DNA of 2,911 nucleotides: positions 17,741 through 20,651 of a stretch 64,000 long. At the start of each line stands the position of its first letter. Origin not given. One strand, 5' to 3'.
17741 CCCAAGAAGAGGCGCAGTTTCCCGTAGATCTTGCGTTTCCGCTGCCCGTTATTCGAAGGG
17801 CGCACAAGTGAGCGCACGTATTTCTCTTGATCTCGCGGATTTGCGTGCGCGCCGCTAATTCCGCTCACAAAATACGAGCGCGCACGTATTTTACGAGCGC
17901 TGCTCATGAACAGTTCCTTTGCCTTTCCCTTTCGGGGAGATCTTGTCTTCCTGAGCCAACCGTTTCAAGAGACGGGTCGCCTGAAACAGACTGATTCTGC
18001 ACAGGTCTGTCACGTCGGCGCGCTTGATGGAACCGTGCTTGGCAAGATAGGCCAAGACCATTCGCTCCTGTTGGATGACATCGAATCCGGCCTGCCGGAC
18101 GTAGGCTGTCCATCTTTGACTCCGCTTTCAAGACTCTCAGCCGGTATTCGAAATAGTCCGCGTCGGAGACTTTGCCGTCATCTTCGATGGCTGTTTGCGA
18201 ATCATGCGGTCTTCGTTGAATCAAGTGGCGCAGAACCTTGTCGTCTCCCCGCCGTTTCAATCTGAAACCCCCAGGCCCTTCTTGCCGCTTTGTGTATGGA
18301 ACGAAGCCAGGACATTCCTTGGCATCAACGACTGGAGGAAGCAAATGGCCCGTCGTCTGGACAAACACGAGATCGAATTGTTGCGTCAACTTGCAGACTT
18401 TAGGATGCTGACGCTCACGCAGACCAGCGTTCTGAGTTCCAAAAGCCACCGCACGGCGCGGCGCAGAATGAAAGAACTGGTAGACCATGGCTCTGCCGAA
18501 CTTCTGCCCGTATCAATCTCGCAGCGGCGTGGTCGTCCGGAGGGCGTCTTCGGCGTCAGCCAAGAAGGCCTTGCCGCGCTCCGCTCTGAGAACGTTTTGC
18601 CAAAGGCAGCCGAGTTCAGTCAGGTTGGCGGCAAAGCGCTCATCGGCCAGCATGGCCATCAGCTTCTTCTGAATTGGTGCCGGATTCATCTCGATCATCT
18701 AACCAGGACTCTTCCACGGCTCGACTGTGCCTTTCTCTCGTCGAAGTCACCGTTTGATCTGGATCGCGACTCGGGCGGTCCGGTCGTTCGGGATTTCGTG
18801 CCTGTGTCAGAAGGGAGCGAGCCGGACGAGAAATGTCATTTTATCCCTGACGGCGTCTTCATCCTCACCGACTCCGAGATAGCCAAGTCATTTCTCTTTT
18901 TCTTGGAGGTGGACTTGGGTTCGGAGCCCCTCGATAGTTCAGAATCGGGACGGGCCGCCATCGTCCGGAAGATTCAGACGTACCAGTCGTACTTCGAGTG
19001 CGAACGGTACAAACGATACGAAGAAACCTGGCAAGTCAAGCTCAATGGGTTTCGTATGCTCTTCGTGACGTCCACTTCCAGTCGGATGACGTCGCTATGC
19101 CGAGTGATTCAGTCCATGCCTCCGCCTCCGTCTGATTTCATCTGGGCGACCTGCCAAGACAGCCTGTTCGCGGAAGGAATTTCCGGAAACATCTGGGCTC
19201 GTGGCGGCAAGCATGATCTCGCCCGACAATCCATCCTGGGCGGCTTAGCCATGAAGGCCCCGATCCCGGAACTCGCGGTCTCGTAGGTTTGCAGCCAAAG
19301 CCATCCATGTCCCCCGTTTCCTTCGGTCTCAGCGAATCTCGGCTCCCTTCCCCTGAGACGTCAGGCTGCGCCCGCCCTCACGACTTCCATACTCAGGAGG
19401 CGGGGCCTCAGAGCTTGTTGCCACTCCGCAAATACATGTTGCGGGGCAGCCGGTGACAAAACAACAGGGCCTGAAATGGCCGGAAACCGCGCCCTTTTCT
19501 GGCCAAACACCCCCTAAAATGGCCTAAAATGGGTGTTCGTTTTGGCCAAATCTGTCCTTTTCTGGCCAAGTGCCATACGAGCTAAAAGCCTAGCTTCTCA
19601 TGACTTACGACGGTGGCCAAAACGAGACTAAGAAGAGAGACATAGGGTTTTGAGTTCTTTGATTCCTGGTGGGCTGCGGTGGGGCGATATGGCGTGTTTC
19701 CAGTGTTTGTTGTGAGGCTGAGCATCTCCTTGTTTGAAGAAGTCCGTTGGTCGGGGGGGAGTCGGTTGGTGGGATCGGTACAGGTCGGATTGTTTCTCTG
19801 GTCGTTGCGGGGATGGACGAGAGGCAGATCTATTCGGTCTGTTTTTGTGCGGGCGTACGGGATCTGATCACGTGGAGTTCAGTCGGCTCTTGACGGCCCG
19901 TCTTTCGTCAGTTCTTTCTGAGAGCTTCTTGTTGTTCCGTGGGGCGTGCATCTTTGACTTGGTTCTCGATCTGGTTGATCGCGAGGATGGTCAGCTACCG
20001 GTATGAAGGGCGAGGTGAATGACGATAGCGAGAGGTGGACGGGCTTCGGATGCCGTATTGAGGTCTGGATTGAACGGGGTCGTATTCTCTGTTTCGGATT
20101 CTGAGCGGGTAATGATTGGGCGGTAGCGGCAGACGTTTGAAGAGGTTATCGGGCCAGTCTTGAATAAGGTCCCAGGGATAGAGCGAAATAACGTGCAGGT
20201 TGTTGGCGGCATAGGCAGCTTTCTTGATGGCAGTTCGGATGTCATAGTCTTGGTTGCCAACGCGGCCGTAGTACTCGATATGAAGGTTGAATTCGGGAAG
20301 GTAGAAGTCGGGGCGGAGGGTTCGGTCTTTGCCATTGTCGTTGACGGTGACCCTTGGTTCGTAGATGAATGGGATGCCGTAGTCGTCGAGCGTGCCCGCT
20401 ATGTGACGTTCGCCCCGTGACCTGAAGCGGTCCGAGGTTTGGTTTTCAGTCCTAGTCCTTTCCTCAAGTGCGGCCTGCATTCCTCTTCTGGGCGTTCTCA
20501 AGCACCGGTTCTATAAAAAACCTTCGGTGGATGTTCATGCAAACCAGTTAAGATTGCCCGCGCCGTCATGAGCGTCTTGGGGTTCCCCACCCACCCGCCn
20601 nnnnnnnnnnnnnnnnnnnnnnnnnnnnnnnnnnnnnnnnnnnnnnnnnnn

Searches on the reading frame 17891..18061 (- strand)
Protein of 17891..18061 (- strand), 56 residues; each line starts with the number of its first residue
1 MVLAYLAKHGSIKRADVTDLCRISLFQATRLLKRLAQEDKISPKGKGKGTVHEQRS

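Call 68: search_protein_families(library=pfam, proteins=[window:17891-18061:-], max_evalue=10)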
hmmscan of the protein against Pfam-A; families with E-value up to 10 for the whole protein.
window:17891-18061:- (56 aa): 5 families
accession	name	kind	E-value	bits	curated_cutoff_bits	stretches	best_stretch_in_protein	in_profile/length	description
PF04703.18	FaeA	-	0.00027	21.6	20.7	1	2-50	5-56/62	FaeA-like protein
PF22168.2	DIP2311-like_C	-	0.0015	19.2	27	1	3-50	11-58/63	Transcriptional regulator DIP2311-like, C-terminal domain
PF06224.18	AlkZ-like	-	0.013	15.6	25.9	1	1-41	174-214/329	DNA glycosylase AlkZ-like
PF24034.1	DUF7343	-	0.11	12.8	27.6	1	2-48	8-55/62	Domain of unknown function (DUF7343)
PF13412.12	HTH_24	-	0.12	12.4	21.9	1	2-41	8-47/48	Winged helix-turn-helix DNA-binding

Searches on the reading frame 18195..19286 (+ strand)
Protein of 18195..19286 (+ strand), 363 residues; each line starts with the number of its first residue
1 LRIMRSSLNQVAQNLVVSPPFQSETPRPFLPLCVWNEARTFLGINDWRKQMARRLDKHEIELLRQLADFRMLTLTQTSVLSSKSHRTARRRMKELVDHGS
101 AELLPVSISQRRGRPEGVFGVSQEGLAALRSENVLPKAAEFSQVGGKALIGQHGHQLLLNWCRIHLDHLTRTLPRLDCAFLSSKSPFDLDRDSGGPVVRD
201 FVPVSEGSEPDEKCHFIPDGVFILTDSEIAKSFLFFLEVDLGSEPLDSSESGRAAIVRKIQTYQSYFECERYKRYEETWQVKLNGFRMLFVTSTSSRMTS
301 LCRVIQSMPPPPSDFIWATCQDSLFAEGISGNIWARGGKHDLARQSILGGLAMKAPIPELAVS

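Call 9: search_protein_families(library=pfam, proteins=[window:18195-19286:+], max_evalue=0.01)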
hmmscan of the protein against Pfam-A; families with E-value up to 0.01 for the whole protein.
window:18195-19286:+ (363 aa): 1 family
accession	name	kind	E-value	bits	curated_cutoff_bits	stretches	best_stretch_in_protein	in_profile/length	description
PF13814.12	Replic_Relax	-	3e-16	60.5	25.3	1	63-276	1-185/191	Replication-relaxation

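Call 33: find_homologous_proteins(query=window:18342-19286:+, max_evalue=0.00001)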
Query window:18342-19286:+ (314 aa): 199 proteins with E <= 0.00001 among 2829 candidates; the best 120 are listed.
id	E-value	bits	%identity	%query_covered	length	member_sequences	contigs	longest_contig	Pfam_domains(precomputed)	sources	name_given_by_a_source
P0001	1.9e-207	706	100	100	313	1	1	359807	PF13814.13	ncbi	-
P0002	2.7e-177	607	87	100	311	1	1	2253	PF13814.13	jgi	-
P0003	8.6e-171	585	84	100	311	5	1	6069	PF13814.13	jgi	jgi:hypothetical protein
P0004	2.3e-167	574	83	100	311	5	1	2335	PF13814.13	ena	-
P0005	4.6e-162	557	81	100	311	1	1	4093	PF13814.13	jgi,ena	-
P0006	3.0e-156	537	79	100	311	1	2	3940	PF13814.13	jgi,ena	jgi:hypothetical protein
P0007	7.5e-148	510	75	98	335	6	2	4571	PF13814.13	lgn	-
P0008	2.1e-146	505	71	100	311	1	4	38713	PF13814.13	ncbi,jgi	-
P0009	3.6e-146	504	74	99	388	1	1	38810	PF13814.13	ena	-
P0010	1.2e-144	499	72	100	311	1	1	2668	PF13814.13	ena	-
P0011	7.6e-142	490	69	100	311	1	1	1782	PF13814.13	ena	-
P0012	2.2e-139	482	75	92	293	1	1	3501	PF13814.13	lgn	-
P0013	2.0e-129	449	66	99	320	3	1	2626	PF13814.13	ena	-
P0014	5.0e-91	323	48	99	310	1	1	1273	PF13814.13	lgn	-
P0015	1.4e-88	315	48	98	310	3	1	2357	PF13814.13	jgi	-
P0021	1.6e-80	289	49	99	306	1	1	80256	PF13814.13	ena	-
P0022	3.1e-80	288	48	99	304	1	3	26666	PF13814.13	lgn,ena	-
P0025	3.8e-75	271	45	99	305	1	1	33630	PF13814.13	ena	-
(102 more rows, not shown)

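Call 34: find_encoding_contigs(protein=P0001, flank=3000, max_places=3)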
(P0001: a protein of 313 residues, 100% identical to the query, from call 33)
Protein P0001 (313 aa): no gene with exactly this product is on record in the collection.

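Call 35: find_encoding_contigs(protein=P0008, flank=10000, max_places=6)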
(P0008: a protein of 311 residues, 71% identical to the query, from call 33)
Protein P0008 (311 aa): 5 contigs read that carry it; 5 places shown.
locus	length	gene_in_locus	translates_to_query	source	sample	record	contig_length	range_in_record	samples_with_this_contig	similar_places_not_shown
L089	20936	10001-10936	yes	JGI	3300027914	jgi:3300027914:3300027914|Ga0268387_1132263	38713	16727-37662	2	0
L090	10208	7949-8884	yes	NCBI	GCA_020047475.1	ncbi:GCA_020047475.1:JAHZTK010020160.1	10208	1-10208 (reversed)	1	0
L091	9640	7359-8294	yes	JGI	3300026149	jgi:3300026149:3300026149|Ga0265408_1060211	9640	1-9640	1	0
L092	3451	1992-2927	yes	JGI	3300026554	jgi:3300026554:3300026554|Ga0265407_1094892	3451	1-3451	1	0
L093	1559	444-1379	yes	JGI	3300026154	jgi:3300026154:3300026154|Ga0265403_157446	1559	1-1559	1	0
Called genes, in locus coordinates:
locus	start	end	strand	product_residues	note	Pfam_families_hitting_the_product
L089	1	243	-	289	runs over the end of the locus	PF18860:AbiJ_NTD3, PF13676:TIR_2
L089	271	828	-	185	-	-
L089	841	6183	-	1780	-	PF07669:Eco57I (weak)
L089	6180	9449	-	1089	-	PF00176:SNF2-rel_dom, PF00271:Helicase_C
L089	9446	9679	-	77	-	PF12728:HTH_17, PF13384:HTH_23 (faint)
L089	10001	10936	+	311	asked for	PF13814:Replic_Relax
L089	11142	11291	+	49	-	-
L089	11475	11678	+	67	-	-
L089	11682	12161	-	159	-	-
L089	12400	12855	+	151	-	-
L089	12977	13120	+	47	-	-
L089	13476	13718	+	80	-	-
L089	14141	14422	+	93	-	-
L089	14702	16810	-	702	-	PF01935:DUF87 (weak)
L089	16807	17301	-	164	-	-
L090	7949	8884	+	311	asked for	PF13814:Replic_Relax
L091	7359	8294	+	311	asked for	PF13814:Replic_Relax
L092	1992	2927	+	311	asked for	PF13814:Replic_Relax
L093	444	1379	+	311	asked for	PF13814:Replic_Relax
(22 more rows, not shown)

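Call 36: find_encoding_contigs(protein=P0009, flank=10000, max_places=6)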
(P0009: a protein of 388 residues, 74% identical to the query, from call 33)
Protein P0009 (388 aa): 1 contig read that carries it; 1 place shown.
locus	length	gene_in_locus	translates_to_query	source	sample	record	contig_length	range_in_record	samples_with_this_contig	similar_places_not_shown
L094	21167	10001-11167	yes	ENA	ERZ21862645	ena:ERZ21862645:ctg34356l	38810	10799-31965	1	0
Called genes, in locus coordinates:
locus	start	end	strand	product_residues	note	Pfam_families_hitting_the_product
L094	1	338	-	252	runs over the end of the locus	PF01420:Methylase_S (weak)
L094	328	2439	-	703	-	PF12161:HsdM_N, PF02384:N6_Mtase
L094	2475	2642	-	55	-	-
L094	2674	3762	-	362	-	PF00069:Pkinase, PF07714:PK_Tyr_Ser-Thr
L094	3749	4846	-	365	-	-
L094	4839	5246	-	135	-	PF12844:HTH_19, PF13560:HTH_31, PF01381:HTH_3, PF07022:Phage_CI_repr (weak), PF13443:HTH_26 (weak)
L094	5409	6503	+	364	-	-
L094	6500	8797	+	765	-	PF14457:Prok-E2_A, PF00899:ThiF, PF14464:Prok-JAB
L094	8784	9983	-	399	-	PF01734:Patatin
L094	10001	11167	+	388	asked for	PF13814:Replic_Relax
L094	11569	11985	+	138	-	-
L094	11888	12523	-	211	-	-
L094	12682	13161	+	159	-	-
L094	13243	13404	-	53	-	-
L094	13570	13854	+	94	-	-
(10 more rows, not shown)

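Call 38: find_encoding_contigs(protein=P0021, flank=10000, max_places=4)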
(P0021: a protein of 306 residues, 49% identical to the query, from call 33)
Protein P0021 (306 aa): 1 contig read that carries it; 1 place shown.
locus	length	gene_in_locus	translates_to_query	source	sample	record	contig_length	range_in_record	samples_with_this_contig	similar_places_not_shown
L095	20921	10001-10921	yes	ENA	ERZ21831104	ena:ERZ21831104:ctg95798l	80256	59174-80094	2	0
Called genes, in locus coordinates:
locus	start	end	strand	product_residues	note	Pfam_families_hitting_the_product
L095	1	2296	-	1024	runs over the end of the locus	PF04851:ResIII (weak), PF19778:RE_endonuc (faint)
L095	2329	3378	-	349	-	-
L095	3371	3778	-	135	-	PF12844:HTH_19, PF13560:HTH_31, PF01381:HTH_3, PF13443:HTH_26, PF07022:Phage_CI_repr (weak)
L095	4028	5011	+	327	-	PF20208:ARPP-1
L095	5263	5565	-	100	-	-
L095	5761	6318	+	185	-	-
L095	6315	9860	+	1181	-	PF02463:SMC_N, PF13476:AAA_23, PF13514:AAA_27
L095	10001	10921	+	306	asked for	PF13814:Replic_Relax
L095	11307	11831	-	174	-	-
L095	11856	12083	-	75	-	-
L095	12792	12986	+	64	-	-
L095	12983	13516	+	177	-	-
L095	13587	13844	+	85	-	-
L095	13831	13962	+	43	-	-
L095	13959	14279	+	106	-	-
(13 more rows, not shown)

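Call 39: find_encoding_contigs(protein=P0025, flank=10000, max_places=4)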
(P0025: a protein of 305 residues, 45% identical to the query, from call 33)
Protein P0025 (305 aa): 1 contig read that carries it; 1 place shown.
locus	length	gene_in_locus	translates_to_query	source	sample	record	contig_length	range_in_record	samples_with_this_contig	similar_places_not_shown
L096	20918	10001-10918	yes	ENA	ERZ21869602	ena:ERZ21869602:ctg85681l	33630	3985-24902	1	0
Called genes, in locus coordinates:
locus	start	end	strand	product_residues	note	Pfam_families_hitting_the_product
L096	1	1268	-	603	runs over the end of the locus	PF20473:MmeI_Mtase, PF07669:Eco57I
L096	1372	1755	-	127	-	PF13366:PDDEXK_3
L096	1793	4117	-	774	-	PF00069:Pkinase, PF03118:RNA_pol_A_CTD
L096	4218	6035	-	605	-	PF08378:NERD, PF00069:Pkinase, PF07714:PK_Tyr_Ser-Thr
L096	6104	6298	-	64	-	PF13384:HTH_23 (faint), PF12728:HTH_17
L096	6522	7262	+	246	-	-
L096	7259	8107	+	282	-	PF00069:Pkinase, PF07714:PK_Tyr_Ser-Thr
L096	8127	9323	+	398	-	-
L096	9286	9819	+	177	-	PF24828:DUF7713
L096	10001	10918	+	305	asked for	PF13814:Replic_Relax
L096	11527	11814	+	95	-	-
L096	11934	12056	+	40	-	-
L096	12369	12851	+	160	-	-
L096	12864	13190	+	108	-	-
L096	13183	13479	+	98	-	-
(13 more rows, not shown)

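Call 40: find_encoding_contigs(protein=P0022, flank=10000, max_places=4)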
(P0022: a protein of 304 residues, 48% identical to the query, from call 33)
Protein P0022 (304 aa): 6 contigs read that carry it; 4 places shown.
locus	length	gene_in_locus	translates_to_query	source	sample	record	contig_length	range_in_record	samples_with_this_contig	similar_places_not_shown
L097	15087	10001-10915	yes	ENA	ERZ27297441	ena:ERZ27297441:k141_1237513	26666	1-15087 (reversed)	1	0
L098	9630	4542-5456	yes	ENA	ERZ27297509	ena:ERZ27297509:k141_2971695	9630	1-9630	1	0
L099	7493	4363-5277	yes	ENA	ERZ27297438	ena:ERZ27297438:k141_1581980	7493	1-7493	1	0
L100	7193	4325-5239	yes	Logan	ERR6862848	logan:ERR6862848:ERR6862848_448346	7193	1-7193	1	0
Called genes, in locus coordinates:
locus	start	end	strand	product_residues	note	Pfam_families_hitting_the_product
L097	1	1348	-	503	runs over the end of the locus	PF04326:SLFN_AlbA_2, PF13749:HATPase_c_4, PF21247:Fic-like_C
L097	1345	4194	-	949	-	PF00176:SNF2-rel_dom, PF00270:DEAD (weak), PF04851:ResIII (weak), PF00271:Helicase_C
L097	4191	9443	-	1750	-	PF00270:DEAD, PF04851:ResIII, PF00271:Helicase_C, PF09369:MZB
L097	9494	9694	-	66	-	PF13518:HTH_28 (weak), PF13551:HTH_29 (weak), PF12728:HTH_17, PF13384:HTH_23 (weak)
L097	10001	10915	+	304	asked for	PF13814:Replic_Relax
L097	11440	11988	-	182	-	-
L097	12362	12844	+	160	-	-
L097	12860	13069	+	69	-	-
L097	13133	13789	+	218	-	-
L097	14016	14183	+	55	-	-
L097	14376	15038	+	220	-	-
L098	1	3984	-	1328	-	?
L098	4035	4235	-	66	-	PF13518:HTH_28 (weak), PF13551:HTH_29 (weak), PF12728:HTH_17, PF13384:HTH_23 (weak)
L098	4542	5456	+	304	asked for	PF13814:Replic_Relax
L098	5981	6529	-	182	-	-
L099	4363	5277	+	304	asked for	PF13814:Replic_Relax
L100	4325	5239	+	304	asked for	PF13814:Replic_Relax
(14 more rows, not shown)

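Call 69: list_cluster_members(proteins=[P0001, P0121])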
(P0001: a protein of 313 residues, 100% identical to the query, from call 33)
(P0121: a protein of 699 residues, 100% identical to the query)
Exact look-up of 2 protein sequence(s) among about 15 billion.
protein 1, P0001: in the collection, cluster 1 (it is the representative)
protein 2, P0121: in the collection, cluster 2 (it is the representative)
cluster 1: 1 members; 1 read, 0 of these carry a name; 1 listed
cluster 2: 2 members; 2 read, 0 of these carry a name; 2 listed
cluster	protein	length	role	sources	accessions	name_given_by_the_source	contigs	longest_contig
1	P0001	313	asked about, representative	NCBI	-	-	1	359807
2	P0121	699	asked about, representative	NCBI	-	-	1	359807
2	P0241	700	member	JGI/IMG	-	-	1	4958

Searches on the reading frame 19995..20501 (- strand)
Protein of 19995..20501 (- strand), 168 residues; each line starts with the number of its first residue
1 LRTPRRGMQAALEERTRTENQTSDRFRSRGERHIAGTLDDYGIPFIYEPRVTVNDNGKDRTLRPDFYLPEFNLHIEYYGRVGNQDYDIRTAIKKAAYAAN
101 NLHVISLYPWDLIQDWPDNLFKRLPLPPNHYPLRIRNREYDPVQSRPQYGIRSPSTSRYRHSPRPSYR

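Call 9: search_protein_families(library=pfam, proteins=[window:19995-20501:-], max_evalue=0.01)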
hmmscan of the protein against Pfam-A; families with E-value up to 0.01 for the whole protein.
window:19995-20501:- (168 aa): 0 families

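Call 65: search_protein_families(library=phrogs, proteins=[window:19995-20501:-], max_evalue=0.1)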
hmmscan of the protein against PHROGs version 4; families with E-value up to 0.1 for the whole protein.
window:19995-20501:- (168 aa): 10 families
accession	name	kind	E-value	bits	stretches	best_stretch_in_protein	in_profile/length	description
phrog_9019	-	DNA, RNA and nucleotide metabolism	4.9e-08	34.1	1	15-82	48-113/160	Holliday junction resolvase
phrog_559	-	DNA, RNA and nucleotide metabolism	5.1e-08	33.2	1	23-80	305-357/607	HNH endonuclease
phrog_9084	-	DNA, RNA and nucleotide metabolism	2.4e-05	25.5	1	18-79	51-110/187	homing endonuclease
phrog_4538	-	unknown function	2.8e-05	24.2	1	25-80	228-278/447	-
phrog_22215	-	unknown function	0.0012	19.7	1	24-80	215-273/324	-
phrog_21138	-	unknown function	0.0014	20.3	1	25-96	14-85/198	-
phrog_945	-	DNA, RNA and nucleotide metabolism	0.0017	19.1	1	17-95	5-80/145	endonuclease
phrog_15137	-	DNA, RNA and nucleotide metabolism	0.005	17.4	1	19-94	123-202/236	endonuclease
phrog_7140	-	DNA, RNA and nucleotide metabolism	0.014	15.1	1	14-80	109-174/423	intron encoded nuclease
phrog_22655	-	unknown function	0.086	12.5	1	31-113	403-490/508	-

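Call 67: search_solved_structures(query=window:19995-20501:-, max_evalue=1)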
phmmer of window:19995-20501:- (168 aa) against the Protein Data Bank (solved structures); distinct sequences matched with E-value up to 1: 3.
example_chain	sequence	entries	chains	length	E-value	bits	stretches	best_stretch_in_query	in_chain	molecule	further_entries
7cd7_A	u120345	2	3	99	0.15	15.1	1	74-142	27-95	GFP-40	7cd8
6kz7_A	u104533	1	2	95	0.96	12.5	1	40-95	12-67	SWI/SNF complex subunit SMARCC1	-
5gjk_A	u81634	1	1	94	0.98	12.4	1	40-95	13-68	SWI/SNF complex subunit SMARCC1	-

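Call 68: search_protein_families(library=pfam, proteins=[window:19995-20501:-], max_evalue=10)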
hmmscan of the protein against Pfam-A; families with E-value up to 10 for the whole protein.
window:19995-20501:- (168 aa): 1 family
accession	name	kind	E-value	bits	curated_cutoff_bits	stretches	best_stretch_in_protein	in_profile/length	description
PF05367.17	Phage_endo_I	-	0.094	12.8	29.1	1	19-89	8-78/149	Phage endonuclease I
